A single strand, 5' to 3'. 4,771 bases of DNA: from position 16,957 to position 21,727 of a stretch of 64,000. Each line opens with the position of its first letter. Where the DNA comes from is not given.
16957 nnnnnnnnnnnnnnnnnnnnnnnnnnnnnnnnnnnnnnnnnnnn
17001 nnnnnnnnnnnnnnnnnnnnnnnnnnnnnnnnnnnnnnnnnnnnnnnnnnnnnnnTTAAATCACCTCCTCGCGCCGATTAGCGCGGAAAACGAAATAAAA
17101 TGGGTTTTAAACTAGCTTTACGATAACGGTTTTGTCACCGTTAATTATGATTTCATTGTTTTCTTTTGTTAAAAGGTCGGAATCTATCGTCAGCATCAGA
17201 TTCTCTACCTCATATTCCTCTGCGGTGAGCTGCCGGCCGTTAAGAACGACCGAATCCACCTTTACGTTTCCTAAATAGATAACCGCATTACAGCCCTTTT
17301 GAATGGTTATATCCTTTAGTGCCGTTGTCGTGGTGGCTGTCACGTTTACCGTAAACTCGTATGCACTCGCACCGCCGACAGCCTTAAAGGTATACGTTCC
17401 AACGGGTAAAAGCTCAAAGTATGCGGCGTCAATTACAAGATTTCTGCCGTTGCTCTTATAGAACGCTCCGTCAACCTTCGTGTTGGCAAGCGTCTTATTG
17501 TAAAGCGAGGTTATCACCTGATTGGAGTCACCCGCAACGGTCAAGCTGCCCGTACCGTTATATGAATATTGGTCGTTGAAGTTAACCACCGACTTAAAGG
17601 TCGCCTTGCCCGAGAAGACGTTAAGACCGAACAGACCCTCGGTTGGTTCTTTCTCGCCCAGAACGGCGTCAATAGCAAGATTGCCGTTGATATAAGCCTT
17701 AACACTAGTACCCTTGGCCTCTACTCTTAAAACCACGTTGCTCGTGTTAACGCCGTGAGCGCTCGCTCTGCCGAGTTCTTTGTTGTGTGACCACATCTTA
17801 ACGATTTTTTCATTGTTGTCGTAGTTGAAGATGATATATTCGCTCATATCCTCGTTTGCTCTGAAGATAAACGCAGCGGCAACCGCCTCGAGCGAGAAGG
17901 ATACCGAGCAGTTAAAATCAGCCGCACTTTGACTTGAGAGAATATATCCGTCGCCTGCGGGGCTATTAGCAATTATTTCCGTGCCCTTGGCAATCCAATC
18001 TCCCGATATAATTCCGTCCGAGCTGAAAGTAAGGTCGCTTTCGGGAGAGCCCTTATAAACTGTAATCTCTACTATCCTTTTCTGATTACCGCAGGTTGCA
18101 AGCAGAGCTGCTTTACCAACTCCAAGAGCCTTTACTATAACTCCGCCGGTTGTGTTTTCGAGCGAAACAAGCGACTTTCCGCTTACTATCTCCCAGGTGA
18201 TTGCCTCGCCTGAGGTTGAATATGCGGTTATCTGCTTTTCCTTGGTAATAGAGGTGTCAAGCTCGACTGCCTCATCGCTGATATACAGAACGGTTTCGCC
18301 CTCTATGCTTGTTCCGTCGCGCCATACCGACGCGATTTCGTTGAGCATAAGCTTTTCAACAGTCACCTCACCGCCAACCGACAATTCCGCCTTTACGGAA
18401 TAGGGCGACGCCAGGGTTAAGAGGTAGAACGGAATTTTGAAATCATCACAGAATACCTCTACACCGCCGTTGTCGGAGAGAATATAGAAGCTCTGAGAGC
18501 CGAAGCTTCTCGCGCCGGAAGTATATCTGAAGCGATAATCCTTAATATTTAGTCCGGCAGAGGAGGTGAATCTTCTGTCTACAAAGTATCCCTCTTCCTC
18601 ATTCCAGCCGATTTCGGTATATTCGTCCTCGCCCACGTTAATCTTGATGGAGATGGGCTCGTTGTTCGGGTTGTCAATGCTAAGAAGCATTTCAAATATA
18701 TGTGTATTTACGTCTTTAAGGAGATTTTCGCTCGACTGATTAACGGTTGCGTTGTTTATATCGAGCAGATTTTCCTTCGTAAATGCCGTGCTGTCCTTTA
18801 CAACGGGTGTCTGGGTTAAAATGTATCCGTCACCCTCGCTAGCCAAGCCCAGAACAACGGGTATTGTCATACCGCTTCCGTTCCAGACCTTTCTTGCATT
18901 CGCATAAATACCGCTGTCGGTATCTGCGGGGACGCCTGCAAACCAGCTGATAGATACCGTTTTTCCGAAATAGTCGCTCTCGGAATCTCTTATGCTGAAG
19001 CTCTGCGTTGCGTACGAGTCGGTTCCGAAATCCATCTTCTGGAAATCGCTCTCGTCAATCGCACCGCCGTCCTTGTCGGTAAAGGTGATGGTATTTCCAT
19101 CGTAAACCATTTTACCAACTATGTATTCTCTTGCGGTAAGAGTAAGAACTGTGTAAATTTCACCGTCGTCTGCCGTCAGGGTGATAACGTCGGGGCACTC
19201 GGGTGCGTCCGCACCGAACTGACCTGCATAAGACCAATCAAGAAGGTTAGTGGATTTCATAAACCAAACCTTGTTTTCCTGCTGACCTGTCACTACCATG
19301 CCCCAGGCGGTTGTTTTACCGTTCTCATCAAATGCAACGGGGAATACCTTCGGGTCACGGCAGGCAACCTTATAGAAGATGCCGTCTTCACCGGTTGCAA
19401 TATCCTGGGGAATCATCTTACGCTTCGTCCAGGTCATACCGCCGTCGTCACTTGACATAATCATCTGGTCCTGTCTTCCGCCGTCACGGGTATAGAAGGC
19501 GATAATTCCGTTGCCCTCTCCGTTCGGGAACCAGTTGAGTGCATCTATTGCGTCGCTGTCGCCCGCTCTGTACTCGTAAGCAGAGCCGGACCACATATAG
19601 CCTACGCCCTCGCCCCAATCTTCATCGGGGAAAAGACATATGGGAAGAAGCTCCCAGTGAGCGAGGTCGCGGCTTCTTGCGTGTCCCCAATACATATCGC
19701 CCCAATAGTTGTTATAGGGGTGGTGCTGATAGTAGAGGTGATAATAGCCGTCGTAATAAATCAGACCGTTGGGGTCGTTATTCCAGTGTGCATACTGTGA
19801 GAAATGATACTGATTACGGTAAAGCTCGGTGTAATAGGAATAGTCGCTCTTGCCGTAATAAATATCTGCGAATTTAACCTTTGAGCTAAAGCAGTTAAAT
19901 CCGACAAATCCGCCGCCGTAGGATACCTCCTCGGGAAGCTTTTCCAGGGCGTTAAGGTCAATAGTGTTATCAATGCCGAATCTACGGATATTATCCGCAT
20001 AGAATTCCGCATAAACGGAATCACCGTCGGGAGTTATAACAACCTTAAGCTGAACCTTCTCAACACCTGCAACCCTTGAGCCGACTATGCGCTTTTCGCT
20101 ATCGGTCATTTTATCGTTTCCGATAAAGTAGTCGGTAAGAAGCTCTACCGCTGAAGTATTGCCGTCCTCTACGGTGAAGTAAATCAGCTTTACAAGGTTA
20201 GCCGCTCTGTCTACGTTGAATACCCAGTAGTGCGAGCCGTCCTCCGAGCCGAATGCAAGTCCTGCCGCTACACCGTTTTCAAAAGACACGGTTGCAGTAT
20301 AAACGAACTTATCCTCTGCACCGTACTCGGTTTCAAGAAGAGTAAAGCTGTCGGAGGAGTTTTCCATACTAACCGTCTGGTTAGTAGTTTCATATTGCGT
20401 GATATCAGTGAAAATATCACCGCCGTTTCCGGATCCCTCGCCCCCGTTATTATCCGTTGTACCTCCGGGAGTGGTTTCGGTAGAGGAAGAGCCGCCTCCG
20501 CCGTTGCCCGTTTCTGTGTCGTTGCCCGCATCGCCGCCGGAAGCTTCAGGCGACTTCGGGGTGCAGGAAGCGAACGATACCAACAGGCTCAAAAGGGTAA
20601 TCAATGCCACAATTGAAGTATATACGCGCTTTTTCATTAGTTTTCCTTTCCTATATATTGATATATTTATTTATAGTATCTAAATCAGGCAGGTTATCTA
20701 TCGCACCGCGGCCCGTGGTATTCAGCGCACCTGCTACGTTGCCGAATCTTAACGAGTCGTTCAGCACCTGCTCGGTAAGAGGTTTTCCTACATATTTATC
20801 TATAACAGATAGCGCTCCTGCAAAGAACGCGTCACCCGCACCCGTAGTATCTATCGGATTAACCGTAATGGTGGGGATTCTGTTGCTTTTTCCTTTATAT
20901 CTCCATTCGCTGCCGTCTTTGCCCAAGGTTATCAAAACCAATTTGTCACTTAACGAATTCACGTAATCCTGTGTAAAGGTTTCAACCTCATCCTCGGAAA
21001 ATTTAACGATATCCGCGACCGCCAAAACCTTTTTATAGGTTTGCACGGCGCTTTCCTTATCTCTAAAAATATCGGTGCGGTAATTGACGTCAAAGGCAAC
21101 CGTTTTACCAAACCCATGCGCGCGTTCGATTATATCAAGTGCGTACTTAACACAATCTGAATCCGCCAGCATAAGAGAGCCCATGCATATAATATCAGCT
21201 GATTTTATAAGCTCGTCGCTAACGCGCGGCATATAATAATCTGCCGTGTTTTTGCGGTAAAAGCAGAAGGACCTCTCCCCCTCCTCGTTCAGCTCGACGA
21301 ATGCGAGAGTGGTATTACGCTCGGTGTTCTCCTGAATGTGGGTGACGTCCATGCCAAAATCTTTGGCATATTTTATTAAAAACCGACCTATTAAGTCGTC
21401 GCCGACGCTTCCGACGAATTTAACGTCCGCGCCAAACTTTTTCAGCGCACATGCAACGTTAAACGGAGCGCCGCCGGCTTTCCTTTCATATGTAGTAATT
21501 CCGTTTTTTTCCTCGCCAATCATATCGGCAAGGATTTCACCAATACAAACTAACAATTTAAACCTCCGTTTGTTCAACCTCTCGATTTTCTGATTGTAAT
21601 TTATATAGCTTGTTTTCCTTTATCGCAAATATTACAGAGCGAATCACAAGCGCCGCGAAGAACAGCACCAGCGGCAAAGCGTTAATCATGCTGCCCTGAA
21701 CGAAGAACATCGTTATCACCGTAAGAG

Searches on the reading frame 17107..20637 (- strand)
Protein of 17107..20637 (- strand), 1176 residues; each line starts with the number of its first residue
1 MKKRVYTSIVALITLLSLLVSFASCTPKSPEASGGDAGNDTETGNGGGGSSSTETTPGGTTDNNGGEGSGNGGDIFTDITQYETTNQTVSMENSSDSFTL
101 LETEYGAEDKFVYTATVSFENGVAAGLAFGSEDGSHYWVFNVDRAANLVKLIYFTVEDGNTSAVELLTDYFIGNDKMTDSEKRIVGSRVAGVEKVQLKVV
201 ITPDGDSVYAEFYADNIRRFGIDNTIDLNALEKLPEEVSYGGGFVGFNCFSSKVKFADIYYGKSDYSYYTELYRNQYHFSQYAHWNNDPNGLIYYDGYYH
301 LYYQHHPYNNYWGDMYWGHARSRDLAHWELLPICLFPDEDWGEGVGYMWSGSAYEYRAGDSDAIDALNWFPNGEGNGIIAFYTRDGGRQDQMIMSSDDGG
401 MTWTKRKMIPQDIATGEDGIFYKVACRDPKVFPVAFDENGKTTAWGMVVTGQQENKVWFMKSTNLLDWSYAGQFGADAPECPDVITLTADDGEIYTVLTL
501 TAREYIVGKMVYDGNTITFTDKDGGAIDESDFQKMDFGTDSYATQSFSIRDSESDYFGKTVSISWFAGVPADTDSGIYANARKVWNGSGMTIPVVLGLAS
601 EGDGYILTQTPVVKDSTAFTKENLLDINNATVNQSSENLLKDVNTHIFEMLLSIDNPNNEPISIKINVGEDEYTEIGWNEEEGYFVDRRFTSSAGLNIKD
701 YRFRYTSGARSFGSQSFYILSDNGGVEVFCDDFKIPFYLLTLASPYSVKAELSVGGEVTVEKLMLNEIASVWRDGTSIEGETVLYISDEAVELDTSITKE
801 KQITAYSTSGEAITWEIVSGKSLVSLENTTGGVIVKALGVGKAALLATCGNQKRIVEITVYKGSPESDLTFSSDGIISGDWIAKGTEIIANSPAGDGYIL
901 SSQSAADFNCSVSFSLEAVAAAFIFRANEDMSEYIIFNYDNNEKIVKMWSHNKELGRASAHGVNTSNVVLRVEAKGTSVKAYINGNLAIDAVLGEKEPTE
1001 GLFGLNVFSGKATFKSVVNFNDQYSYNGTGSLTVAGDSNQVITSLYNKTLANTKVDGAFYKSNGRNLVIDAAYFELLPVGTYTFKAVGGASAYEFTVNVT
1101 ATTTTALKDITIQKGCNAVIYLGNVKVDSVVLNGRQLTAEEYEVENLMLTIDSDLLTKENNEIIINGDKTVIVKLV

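Call 18: search_protein_families(library=pfam, proteins=[window:17107-20637:-], max_evalue=0.001)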
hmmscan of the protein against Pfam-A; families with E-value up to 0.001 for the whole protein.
window:17107-20637:- (1176 aa): 2 families
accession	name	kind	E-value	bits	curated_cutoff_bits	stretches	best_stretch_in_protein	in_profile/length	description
PF00251.26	Glyco_hydro_32N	-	4.8e-52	177.9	22.1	1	278-611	1-307/307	Glycosyl hydrolases family 32 N-terminal domain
PF08244.19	Glyco_hydro_32C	-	2.7e-08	34.4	21.9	1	629-732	14-122/158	Glycosyl hydrolases family 32 C terminal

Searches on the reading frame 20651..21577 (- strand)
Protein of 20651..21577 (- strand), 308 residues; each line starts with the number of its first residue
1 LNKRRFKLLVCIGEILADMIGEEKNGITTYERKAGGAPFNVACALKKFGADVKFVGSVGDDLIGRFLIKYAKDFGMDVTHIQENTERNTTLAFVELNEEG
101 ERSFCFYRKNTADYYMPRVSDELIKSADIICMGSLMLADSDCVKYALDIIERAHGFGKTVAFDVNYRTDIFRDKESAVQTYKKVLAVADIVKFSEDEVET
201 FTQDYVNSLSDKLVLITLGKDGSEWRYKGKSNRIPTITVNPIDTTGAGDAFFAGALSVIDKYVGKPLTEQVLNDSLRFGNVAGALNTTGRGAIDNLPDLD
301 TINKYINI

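Call 19: search_protein_families(library=pfam, proteins=[window:20651-21577:-], max_evalue=0.001)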
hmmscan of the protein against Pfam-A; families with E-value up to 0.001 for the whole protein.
window:20651-21577:- (308 aa): 1 family
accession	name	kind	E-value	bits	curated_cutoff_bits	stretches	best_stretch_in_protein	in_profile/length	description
PF00294.29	PfkB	-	1.7e-55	188.9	25.8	1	8-298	3-301/302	pfkB family carbohydrate kinase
